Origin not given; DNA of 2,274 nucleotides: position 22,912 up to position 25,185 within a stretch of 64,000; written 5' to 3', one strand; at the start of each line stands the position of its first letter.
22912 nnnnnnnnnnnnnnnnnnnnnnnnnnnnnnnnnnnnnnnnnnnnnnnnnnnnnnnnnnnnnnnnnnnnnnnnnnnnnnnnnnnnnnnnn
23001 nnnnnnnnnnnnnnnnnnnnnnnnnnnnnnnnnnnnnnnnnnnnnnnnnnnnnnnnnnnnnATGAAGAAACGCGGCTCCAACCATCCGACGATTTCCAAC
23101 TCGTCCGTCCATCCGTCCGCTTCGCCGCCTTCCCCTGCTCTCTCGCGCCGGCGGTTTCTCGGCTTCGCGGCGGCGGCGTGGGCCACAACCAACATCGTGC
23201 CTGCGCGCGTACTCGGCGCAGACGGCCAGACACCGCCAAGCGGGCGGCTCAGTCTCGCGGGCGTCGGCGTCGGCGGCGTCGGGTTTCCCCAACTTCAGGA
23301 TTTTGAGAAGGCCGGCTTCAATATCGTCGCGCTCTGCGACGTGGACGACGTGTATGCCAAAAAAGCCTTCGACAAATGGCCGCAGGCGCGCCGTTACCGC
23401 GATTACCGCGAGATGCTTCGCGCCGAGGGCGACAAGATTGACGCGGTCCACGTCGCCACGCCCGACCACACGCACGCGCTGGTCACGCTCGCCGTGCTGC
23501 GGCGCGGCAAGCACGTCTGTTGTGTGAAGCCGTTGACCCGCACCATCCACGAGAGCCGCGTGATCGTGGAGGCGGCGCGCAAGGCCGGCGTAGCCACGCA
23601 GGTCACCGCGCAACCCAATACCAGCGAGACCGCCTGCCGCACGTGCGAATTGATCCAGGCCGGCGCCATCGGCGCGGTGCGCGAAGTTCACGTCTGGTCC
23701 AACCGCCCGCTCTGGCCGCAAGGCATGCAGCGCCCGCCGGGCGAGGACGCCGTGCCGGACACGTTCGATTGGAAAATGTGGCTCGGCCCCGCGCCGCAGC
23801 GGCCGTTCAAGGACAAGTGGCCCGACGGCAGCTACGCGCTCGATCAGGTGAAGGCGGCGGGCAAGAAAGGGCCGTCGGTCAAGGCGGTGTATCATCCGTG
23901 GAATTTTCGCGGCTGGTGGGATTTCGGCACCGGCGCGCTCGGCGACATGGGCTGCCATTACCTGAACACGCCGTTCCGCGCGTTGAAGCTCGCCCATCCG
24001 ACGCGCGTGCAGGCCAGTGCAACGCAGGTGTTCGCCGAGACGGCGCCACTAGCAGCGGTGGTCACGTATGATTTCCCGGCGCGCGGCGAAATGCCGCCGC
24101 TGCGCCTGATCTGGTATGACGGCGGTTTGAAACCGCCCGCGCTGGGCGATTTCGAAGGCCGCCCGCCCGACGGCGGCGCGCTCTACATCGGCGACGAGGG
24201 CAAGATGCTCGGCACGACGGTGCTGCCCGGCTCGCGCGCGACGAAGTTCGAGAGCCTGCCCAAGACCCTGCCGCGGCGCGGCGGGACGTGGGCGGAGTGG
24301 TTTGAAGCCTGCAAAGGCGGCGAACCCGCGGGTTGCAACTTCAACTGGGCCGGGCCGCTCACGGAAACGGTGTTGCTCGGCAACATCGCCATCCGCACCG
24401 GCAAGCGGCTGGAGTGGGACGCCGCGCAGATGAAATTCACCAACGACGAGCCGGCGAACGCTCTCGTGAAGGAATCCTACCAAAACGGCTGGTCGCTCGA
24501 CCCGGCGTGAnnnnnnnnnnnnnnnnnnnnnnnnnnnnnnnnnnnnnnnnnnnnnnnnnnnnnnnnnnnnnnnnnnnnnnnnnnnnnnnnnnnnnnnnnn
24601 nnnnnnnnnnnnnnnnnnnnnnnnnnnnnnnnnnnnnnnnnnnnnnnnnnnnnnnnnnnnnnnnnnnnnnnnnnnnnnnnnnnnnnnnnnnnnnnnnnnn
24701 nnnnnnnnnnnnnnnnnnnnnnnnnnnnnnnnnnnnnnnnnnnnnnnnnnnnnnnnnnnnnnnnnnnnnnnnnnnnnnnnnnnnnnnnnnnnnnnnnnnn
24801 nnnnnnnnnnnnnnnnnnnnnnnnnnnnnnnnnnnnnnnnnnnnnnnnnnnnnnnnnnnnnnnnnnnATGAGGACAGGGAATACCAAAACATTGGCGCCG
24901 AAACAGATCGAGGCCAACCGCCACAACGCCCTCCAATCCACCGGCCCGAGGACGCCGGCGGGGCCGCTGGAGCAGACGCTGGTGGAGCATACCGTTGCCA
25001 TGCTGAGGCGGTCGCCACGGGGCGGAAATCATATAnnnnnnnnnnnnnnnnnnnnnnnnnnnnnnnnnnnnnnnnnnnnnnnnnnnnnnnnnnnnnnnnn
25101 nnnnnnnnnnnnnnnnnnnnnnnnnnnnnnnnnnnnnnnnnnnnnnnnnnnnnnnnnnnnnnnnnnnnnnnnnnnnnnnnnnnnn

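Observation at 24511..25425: Unusually long (about 900 nt) structured leader before the second Gfo/Idh/MocA gene: strong promoter, AT-rich hairpin island, possible small ORF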

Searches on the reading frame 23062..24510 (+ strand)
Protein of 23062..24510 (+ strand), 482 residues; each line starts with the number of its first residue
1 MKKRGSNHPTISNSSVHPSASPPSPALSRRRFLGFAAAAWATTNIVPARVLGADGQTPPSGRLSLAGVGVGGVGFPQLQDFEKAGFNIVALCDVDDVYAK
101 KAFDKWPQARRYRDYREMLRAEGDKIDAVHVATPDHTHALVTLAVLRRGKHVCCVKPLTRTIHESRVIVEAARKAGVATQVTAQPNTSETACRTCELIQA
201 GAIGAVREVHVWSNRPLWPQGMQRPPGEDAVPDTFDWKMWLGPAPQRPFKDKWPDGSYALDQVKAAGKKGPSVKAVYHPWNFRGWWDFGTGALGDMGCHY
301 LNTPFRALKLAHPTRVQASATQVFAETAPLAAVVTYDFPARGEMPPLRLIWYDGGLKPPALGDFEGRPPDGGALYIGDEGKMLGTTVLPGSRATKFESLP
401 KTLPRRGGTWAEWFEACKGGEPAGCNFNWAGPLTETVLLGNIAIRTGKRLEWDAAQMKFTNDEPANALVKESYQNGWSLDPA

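Call 9: search_protein_families(library=pfam, proteins=[window:23062-24510:+], max_evalue=1)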
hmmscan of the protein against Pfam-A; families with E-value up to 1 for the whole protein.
window:23062-24510:+ (482 aa): 5 families
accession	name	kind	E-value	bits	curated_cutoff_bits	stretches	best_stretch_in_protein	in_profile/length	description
PF01408.29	GFO_IDH_MocA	-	2.3e-19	70.7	24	1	68-181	6-118/120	Oxidoreductase family, NAD-binding Rossmann fold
PF19051.5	GFO_IDH_MocA_C2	-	3.9e-18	66.3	23.3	3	281-303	74-96/254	Oxidoreductase family, C-terminal alpha/beta domain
PF22725.1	GFO_IDH_MocA_C3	-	1e-06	29.2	27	1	278-339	31-93/124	GFO/IDH/MocA C-terminal domain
PF00899.27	ThiF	-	0.16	11.5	28.1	1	68-97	26-55/238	ThiF family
PF10518.14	TAT_signal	-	0.76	10.3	22.7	0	27-39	2-14/21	TAT (twin-arginine translocation) pathway signal sequence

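Call 10: search_protein_families(library=ncbifam, proteins=[window:23062-24510:+], max_evalue=1)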
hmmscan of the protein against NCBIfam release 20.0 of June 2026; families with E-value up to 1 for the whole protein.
window:23062-24510:+ (482 aa): 12 families
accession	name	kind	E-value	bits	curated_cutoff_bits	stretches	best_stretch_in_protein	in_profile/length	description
NF058561.1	BT_2158_fam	equivalog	7e-129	430.6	750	2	28-251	1-222/487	glycoside 3-dehydrogenase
NF052479.1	LevoglcsnDh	equivalog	1.1e-17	63.8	650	1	90-209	40-157/386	levoglucosan dehydrogenase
TIGR04380.1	myo_inos_iolG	equivalog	1.3e-15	57.2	355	1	66-219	5-158/330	inositol 2-dehydrogenase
NF040723.1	UDP-GlcNAcDh_Arch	equivalog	4.9e-15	55.8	450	1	68-208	6-143/302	UDP-N-acetylglucosamine 3-dehydrogenase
NF041392.1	XylDh_Gfo6_Halo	equivalog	1.9e-11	43.4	350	1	112-214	71-171/350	D-xylose 1-dehydrogenase Gfo6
NF052679.1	InsChiInosDhIolG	equivalog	1.6e-10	40.5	540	1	65-177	5-118/343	bifunctional inositol 2-dehydrogenase/D-chiro-inositol 1-dehydrogenase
NF008607.0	PRK11579.1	subfamily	2.3e-07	30.1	330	1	89-208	30-147/346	oxidoreductase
NF058563.1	BT_2159_fam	equivalog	6.9e-07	28.6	650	1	68-209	6-146/350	disaccharide 3-dehydrogenase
NF007574.0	PRK10206.1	equivalog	0.002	17.3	352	1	123-210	63-150/345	oxidoreductase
NF003992.0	PRK05472.2-1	equivalog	0.03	13.5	226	1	63-146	101-181/249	redox-sensing transcriptional repressor Rex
TIGR01409.1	TAT_signal_seq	domain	0.035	14.5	16.7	1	27-41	1-15/29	twin-arginine translocation signal domain-containing protein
NF003993.0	PRK05472.2-2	equivalog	0.12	11.8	217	1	63-99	86-122/212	redox-sensing transcriptional repressor Rex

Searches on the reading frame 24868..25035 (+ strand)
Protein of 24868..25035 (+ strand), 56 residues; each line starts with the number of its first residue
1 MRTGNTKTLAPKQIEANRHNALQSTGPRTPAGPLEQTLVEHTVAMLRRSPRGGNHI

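Call 29: search_protein_representatives(protein=window:24868-25035:+)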
Query: 56 residues. Proteins with E-value up to 0.001 (for the whole library): 28; up to 1e-10: 1; up to 1e-30: 0. The best 28 are listed.
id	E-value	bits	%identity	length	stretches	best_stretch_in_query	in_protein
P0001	2.3e-28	112.1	100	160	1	1-56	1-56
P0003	2.7e-07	46.6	60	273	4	10-31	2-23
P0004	5.9e-06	42.4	60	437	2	1-33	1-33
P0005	6.8e-06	42.2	59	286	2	7-37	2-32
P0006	1.0e-05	41.7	57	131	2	9-34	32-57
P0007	1.4e-05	41.3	55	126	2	8-36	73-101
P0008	5.7e-05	39.3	70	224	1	5-34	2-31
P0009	8.7e-05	38.7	51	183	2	9-38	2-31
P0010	9.9e-05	38.6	62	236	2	6-33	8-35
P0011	1.3e-04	38.2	70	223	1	7-33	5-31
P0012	1.9e-04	37.7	56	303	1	1-36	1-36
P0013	2.1e-04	37.6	55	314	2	4-35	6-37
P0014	3.0e-04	37.1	69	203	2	2-31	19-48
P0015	3.4e-04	36.9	58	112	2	7-33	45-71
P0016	3.4e-04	36.9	60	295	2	10-34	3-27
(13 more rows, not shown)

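Call 36: find_encoding_contigs(protein=P0004, flank=3000, max_places=2)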
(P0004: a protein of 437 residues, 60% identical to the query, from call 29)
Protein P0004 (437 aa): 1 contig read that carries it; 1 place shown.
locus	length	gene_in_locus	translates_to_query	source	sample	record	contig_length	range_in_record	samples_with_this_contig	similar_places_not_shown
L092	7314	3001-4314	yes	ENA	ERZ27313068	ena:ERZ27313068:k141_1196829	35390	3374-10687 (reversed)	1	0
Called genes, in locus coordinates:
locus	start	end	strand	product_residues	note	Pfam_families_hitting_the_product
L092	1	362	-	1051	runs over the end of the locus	PF10101:DUF2339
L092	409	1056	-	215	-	PF14345:GDYXXLXY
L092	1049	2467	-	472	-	PF09925:DUF2157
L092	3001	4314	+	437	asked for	-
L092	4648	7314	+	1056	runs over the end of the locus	PF00128:Alpha-amylase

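Call 78: find_encoding_contigs(protein=P0014, flank=3000, max_places=2)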
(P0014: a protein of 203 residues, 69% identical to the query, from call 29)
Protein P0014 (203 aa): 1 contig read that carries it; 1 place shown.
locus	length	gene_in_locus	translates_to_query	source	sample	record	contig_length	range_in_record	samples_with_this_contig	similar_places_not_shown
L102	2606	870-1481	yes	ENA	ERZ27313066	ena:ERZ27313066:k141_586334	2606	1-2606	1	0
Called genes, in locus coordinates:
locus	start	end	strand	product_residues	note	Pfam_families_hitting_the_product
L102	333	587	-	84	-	-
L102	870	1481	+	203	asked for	-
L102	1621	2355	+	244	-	PF06283:ThuA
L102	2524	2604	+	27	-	?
